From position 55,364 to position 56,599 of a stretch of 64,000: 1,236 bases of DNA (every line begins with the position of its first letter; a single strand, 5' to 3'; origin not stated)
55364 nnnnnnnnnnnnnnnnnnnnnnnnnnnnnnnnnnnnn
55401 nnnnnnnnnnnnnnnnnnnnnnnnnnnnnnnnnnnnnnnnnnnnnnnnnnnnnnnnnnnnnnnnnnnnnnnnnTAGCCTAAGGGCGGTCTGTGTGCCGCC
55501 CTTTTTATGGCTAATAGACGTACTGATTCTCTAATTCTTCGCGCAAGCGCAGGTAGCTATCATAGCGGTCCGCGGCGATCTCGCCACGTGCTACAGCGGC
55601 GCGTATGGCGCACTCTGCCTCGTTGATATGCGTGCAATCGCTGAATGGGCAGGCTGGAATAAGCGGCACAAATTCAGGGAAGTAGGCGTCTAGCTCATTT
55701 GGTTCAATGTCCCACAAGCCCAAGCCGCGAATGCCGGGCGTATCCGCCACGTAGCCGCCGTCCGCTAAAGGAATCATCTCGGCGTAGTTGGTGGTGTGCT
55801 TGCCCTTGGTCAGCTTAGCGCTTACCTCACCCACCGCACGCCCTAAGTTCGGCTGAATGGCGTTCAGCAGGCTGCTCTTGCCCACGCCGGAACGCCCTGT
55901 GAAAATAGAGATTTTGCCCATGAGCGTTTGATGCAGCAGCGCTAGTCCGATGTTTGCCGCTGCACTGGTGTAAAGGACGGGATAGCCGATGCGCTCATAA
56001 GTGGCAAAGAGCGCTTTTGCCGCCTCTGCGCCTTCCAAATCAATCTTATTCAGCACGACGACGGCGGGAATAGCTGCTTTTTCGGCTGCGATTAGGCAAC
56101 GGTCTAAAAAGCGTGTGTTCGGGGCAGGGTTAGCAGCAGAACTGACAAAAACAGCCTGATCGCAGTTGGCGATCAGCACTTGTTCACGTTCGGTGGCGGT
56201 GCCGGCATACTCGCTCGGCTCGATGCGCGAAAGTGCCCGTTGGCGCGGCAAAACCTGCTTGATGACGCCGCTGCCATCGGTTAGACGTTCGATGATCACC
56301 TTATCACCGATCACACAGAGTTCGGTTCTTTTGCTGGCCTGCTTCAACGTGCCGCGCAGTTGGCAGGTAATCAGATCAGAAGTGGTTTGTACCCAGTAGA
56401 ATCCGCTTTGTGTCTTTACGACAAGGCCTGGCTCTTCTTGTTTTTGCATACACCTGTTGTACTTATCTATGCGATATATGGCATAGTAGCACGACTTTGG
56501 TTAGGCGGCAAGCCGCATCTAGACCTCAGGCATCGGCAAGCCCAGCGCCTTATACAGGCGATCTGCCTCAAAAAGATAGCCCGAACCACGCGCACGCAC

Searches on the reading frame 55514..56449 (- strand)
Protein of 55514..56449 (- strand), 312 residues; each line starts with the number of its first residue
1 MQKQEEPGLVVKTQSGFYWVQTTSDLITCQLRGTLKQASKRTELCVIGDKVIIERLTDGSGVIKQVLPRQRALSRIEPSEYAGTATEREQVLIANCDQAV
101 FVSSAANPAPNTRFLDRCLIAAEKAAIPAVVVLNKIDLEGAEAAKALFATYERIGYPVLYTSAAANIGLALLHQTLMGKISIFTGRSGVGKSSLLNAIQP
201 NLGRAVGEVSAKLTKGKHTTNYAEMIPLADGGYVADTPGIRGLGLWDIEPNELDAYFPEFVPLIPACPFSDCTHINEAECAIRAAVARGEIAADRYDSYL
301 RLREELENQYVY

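Call 57: search_protein_families(library=pfam, proteins=[window:55514-56449:-], max_evalue=0.001)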
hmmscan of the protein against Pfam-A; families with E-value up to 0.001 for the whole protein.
window:55514-56449:- (312 aa): 4 families
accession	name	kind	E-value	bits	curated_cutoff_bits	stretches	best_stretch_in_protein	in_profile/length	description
PF03193.22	RsgA_GTPase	-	3.3e-53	180.5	30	1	66-246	1-174/174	RsgA GTPase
PF16745.11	RsgA_N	-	5e-11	42.6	27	1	8-63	2-54/54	RsgA N-terminal domain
PF01926.29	MMR_HSR1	-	9.1e-07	29.4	21.9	1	183-241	4-58/113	50S ribosome-binding GTPase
PF00009.33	GTP_EFTU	-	0.00047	20.2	26.5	0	93-177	90-183/188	Elongation factor Tu GTP binding domain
